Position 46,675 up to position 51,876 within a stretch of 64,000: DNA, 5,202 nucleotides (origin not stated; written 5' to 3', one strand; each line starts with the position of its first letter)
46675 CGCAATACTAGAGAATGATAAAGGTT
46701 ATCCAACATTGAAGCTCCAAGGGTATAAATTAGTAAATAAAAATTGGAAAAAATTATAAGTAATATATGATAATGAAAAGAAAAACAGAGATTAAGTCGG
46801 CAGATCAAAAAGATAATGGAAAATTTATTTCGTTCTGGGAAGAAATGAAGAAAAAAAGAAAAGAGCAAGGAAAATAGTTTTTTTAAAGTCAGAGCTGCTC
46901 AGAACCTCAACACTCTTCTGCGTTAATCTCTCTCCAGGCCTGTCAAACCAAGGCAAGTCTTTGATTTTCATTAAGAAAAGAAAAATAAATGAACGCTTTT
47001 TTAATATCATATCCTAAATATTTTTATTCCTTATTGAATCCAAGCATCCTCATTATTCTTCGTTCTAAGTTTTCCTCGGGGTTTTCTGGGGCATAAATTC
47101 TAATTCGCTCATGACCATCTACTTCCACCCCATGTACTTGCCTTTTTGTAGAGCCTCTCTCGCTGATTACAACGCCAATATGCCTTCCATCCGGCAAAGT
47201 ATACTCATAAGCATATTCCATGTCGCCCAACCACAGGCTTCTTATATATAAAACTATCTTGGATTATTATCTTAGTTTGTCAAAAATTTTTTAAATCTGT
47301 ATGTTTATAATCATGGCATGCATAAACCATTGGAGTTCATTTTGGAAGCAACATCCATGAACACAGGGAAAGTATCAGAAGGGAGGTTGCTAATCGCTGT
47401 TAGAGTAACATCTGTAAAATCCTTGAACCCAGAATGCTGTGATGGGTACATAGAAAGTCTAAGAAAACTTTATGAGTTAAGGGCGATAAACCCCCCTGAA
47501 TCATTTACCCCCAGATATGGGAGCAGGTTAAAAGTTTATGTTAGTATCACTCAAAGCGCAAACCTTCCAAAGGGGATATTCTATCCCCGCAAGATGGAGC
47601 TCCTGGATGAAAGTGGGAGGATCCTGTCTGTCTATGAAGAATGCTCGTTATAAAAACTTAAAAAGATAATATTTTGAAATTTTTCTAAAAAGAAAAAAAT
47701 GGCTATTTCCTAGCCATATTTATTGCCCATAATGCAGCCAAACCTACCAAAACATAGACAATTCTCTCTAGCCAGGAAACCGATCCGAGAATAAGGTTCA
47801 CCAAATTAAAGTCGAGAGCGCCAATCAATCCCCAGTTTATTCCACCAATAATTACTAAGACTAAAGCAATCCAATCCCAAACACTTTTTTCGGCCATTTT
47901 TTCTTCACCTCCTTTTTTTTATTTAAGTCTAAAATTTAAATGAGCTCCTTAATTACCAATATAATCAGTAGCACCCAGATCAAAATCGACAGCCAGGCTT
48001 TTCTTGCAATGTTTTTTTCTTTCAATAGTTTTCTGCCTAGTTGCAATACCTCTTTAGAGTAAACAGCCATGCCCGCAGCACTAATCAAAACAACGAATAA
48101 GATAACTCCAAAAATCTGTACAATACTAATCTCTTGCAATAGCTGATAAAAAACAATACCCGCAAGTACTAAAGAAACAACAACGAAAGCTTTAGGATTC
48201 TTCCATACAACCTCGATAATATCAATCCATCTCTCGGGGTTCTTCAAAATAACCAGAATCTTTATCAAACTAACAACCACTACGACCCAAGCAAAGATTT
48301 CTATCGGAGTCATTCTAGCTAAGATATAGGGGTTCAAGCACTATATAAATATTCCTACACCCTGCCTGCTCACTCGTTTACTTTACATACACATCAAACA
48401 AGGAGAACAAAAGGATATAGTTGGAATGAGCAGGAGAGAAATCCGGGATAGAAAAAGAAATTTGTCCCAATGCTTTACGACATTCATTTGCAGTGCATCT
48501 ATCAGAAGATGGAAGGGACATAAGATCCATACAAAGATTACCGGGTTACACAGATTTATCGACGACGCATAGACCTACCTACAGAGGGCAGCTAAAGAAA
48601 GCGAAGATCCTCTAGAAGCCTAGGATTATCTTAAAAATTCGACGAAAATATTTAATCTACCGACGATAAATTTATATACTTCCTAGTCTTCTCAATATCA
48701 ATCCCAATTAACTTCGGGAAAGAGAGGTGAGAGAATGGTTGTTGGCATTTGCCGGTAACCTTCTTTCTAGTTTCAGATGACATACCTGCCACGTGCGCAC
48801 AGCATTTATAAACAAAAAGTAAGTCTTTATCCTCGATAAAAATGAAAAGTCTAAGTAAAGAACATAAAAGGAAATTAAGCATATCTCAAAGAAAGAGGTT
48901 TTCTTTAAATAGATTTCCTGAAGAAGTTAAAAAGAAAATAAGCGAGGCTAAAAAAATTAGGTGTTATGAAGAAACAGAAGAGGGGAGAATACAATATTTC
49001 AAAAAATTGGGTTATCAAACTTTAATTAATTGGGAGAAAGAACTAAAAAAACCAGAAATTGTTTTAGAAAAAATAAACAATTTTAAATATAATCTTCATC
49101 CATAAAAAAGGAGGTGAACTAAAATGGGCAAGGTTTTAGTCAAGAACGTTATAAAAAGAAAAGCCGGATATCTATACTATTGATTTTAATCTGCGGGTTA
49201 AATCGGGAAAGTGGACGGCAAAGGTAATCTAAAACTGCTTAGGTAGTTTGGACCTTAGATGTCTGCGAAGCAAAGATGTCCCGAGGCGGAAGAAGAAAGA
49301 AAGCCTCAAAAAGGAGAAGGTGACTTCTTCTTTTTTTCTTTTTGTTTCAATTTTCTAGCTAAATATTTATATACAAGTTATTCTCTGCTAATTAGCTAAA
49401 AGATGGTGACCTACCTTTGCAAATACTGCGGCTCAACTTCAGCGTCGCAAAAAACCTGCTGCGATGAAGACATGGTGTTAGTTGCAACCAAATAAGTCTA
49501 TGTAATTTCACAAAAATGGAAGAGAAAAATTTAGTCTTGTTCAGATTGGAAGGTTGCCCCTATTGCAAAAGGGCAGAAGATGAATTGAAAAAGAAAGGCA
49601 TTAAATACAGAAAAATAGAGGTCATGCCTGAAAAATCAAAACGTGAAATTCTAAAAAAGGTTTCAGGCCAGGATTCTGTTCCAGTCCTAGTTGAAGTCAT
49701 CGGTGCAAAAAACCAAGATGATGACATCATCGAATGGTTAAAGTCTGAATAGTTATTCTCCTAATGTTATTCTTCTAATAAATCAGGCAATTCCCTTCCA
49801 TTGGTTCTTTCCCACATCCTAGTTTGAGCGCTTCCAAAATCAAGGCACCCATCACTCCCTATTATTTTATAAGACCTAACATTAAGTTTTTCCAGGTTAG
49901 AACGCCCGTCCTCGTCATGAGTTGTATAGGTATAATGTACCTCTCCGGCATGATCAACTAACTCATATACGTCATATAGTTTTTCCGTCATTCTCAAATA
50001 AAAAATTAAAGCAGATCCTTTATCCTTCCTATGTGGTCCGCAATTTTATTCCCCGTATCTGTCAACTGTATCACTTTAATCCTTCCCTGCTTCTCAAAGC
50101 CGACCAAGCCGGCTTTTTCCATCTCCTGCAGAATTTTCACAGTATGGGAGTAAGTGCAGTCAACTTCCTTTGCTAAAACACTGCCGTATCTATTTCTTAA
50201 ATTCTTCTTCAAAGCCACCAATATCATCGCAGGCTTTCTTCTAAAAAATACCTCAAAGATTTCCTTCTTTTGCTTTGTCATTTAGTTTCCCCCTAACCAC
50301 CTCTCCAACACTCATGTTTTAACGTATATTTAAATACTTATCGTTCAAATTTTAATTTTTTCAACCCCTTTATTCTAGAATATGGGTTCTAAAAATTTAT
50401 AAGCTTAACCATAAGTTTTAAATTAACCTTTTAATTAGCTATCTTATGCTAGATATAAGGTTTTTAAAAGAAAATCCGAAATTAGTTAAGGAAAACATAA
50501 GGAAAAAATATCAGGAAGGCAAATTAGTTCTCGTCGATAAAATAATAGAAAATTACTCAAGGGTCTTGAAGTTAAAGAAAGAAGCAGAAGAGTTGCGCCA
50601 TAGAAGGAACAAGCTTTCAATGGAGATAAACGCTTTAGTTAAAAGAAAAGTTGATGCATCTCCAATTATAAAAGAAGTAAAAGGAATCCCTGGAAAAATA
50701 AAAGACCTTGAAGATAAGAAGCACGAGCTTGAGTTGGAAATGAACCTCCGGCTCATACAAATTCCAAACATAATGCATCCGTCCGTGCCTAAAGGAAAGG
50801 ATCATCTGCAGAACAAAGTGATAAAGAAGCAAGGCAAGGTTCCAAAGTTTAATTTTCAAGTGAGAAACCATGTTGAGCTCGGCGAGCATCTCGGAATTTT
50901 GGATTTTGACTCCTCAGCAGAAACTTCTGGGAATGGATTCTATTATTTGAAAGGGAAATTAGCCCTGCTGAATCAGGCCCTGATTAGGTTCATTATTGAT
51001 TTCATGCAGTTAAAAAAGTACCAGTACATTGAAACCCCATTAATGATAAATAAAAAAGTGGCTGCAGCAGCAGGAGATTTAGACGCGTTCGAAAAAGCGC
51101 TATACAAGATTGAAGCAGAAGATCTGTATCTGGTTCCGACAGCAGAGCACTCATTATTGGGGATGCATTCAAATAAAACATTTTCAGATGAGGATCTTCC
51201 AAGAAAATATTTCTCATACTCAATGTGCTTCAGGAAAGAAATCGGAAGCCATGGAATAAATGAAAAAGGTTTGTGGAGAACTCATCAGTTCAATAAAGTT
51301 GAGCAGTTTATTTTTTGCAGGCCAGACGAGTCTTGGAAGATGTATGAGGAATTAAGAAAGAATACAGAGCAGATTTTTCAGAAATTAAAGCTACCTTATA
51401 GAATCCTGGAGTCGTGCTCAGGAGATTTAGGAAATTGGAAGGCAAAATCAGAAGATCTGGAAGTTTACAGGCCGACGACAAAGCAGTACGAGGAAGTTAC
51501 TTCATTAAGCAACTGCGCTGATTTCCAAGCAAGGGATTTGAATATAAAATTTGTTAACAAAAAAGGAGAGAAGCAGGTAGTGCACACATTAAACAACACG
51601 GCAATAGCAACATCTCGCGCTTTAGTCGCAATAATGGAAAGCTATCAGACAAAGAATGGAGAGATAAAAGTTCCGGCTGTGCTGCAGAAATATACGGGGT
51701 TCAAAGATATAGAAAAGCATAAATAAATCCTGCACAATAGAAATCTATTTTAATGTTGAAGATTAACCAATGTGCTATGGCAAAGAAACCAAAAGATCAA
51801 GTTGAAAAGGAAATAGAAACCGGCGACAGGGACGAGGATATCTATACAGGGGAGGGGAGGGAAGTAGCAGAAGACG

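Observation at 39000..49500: ~10.5-kb accessory island between argS and serS: integrase, integrase 3' fragments, four nuclease-fold genes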

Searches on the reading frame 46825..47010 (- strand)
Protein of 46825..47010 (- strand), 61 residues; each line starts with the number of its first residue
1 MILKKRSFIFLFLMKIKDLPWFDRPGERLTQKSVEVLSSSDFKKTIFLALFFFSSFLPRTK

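Call 107: search_protein_families(library=pfam, max_evalue=0.1, proteins=[window:46825-47010:-])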
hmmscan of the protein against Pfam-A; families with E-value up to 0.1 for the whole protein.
window:46825-47010:- (61 aa): 1 family
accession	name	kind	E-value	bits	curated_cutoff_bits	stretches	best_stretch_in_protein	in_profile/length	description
PF20582.4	UPF0758_N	-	0.021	15.3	27.1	1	16-41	1-26/77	UPF0758 N-terminal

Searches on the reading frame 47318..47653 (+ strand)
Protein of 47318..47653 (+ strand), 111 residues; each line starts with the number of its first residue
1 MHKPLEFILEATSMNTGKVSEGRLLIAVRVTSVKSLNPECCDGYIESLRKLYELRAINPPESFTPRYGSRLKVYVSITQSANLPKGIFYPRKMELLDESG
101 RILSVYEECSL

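Call 5: search_protein_families(library=pfam, max_evalue=0.01, proteins=[window:47318-47653:+])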
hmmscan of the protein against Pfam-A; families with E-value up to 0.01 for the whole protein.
window:47318-47653:+ (111 aa): 0 families

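Call 7: search_protein_families(library=padloc, max_evalue=0.01, proteins=[window:47318-47653:+])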
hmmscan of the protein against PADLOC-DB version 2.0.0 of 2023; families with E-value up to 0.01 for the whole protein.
window:47318-47653:+ (111 aa): 0 families

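Call 90: search_protein_families(library=pfam, max_evalue=1, proteins=[window:47318-47653:+])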
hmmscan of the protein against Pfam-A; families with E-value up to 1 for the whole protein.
window:47318-47653:+ (111 aa): 0 families

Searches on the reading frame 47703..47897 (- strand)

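Call 5: search_protein_families(library=pfam, max_evalue=0.01, proteins=[window:47703-47897:-])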
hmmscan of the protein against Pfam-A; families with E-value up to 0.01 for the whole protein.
window:47703-47897:- (64 aa): 1 family
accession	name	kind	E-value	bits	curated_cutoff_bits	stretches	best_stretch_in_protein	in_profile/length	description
PF04070.17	DUF378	-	7.4e-23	80.6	25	1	6-61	2-58/60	Domain of unknown function (DUF378)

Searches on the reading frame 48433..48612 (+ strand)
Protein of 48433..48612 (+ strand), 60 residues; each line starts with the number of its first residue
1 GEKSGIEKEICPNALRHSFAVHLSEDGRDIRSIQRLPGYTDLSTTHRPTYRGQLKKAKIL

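Call 107: search_protein_families(library=pfam, max_evalue=0.1, proteins=[window:48433-48612:+])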
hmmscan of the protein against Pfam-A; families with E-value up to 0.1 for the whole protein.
seq(60 aa): 1 family
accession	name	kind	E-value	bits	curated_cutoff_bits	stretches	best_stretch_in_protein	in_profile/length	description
PF00589.27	Phage_integrase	-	2.3e-10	41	27.1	1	2-47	119-164/172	Phage integrase family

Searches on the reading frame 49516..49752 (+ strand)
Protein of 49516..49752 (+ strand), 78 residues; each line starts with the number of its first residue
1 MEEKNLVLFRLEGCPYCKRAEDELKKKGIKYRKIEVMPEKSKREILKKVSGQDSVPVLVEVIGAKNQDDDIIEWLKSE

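Call 5: search_protein_families(library=pfam, max_evalue=0.01, proteins=[window:49516-49752:+])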
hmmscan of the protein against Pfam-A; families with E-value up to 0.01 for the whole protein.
window:49516-49752:+ (78 aa): 5 families
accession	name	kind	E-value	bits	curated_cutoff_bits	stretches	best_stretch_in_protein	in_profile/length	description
PF00462.30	Glutaredoxin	-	6.6e-14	52.3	22.9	1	7-59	2-54/60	Glutaredoxin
PF13417.12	GST_N_3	-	1.2e-08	35.6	22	1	8-76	1-68/75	Glutathione S-transferase, N-terminal domain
PF13409.12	GST_N_2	-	9.3e-06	26.6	25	1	14-76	2-68/70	Glutathione S-transferase, N-terminal domain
PF13098.12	Thioredoxin_2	-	0.00045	21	27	1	6-67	9-54/104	Thioredoxin-like domain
PF05768.20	Glrx-like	-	0.0018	19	26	1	6-59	2-54/77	Glutaredoxin-like domain (DUF836)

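Call 111: find_encoding_contigs(protein=window:49516-49752:+, flank=3000, max_places=10)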
Protein window:49516-49752:+ (78 aa): 23 contigs read that carry it; 10 places shown.
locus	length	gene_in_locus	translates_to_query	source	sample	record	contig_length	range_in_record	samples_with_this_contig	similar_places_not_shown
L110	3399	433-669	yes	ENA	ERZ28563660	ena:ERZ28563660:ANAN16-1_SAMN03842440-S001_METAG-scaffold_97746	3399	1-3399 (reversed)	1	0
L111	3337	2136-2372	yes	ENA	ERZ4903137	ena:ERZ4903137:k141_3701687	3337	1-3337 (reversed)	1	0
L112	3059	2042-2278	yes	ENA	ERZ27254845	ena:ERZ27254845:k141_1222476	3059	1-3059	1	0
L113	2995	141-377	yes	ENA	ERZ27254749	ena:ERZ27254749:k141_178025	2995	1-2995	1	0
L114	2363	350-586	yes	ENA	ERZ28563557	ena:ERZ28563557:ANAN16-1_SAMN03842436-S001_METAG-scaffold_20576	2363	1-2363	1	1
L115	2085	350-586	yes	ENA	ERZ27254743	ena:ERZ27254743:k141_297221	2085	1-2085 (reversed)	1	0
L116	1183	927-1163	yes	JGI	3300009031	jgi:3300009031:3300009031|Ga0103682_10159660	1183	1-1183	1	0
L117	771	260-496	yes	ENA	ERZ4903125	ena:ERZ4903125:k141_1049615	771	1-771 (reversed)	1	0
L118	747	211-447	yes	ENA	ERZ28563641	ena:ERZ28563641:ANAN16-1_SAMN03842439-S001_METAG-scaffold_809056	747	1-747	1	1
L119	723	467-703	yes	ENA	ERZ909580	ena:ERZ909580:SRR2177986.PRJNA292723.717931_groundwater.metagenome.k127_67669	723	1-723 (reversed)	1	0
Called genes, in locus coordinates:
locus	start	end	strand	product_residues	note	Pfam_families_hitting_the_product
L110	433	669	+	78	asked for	PF00462:Glutaredoxin, PF13417:GST_N_3, PF13409:GST_N_2 (weak)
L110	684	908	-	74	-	-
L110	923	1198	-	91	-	PF22665:WHD_DUF6293 (faint)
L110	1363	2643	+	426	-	PF02403:Seryl_tRNA_N, PF00587:tRNA-synt_2b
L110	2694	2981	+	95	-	PF24273:TRASH_HVO_1752_C (weak)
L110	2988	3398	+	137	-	?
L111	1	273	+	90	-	?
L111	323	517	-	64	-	PF04070:DUF378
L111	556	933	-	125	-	-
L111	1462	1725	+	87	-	-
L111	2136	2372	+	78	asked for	PF00462:Glutaredoxin, PF13417:GST_N_3, PF13409:GST_N_2 (weak)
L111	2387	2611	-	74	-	-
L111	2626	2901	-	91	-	PF22665:WHD_DUF6293 (faint)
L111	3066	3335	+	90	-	?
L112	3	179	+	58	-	?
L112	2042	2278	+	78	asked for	PF00462:Glutaredoxin, PF13417:GST_N_3, PF13409:GST_N_2 (weak)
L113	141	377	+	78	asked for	PF00462:Glutaredoxin, PF13417:GST_N_3, PF13409:GST_N_2 (weak)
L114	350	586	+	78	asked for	PF00462:Glutaredoxin, PF13417:GST_N_3, PF13409:GST_N_2 (weak)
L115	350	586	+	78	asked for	PF00462:Glutaredoxin, PF13417:GST_N_3, PF13409:GST_N_2 (weak)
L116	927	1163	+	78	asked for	PF00462:Glutaredoxin, PF13417:GST_N_3, PF13409:GST_N_2 (weak)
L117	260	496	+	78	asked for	PF00462:Glutaredoxin, PF13417:GST_N_3, PF13409:GST_N_2 (weak)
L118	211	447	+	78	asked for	PF00462:Glutaredoxin, PF13417:GST_N_3, PF13409:GST_N_2 (weak)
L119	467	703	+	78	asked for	PF00462:Glutaredoxin, PF13417:GST_N_3, PF13409:GST_N_2 (weak)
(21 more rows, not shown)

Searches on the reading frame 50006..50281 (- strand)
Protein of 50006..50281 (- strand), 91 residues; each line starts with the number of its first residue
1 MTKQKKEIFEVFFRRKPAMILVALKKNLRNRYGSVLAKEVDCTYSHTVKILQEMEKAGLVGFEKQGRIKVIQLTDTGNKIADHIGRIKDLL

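Call 5: search_protein_families(library=pfam, max_evalue=0.01, proteins=[window:50006-50281:-])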
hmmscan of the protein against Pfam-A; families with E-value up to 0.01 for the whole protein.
window:50006-50281:- (91 aa): 6 families
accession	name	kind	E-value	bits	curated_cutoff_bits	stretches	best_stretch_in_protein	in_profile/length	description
PF13463.12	HTH_27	-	2.7e-06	28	22.2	1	17-77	5-68/68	Winged helix DNA-binding domain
PF22665.2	DUF6293_C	-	3.3e-05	24.7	27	1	48-82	65-99/101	DUF6293 C-terminal winged helix domain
PF25212.1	HVO_A0114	-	0.00025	21.2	27.6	1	34-72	40-78/84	HVO_A0114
PF14947.12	HTH_45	-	0.00081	19.8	25.5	1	33-90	22-75/77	Winged helix-turn-helix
PF24034.1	DUF7343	-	0.0029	17.9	27.6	1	36-73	24-61/62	Domain of unknown function (DUF7343)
PF01090.25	Ribosomal_S19e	-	0.0032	17.6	29.4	1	29-84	78-130/137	Ribosomal protein S19e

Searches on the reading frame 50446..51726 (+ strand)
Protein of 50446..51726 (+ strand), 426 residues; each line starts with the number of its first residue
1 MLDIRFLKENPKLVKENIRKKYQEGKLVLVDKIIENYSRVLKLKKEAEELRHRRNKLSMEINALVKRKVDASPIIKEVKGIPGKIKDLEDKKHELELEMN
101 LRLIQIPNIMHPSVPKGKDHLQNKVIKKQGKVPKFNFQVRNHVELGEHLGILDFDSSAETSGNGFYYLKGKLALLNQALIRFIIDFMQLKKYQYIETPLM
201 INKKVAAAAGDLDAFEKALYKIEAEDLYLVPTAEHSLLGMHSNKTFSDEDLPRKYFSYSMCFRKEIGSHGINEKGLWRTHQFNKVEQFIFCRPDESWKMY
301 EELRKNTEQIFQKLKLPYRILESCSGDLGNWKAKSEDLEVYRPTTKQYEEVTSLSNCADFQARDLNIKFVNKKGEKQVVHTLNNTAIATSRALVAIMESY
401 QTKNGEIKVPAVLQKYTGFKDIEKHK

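Call 90: search_protein_families(library=pfam, max_evalue=1, proteins=[window:50446-51726:+])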
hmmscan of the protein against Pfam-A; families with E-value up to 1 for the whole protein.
window:50446-51726:+ (426 aa): 9 families
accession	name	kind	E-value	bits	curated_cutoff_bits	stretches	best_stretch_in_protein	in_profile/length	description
PF00587.30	tRNA-synt_2b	-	9.3e-38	130.5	29.3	1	223-400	4-179/179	tRNA synthetase class II core domain (G, H, P, S and T)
PF02403.27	Seryl_tRNA_N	-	1.1e-20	74.3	28.2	1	1-109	1-107/108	Seryl-tRNA synthetase N-terminal domain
PF06248.19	Zw10_N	-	2.7e-05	25.1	26.3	1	19-101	2-79/93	Centromere/kinetochore Zw10 N-terminal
PF16326.10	ABC_tran_CTD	-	0.081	13.6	32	1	76-100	8-32/69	ABC transporter C-terminal domain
PF23290.1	KOW5_SPT5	-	0.09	12.7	27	1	78-107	13-42/46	Transcription elongation factor SPT5, fifth KOW domain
PF04901.18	RAMP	-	0.26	11.8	27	0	281-318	11-48/110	Receptor activity modifying family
PF01166.23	TSC22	-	0.58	10.8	30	0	77-100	15-38/57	TSC-22/dip/bun family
PF19697.4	Atg11_middle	-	0.58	10.8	26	0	6-63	16-74/79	Atg11 middle domain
PF10473.14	CENP-F_leu_zip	-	0.88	10.1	34.5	0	40-96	54-107/140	Leucine-rich repeats of kinetochore protein Cenp-F/LEK1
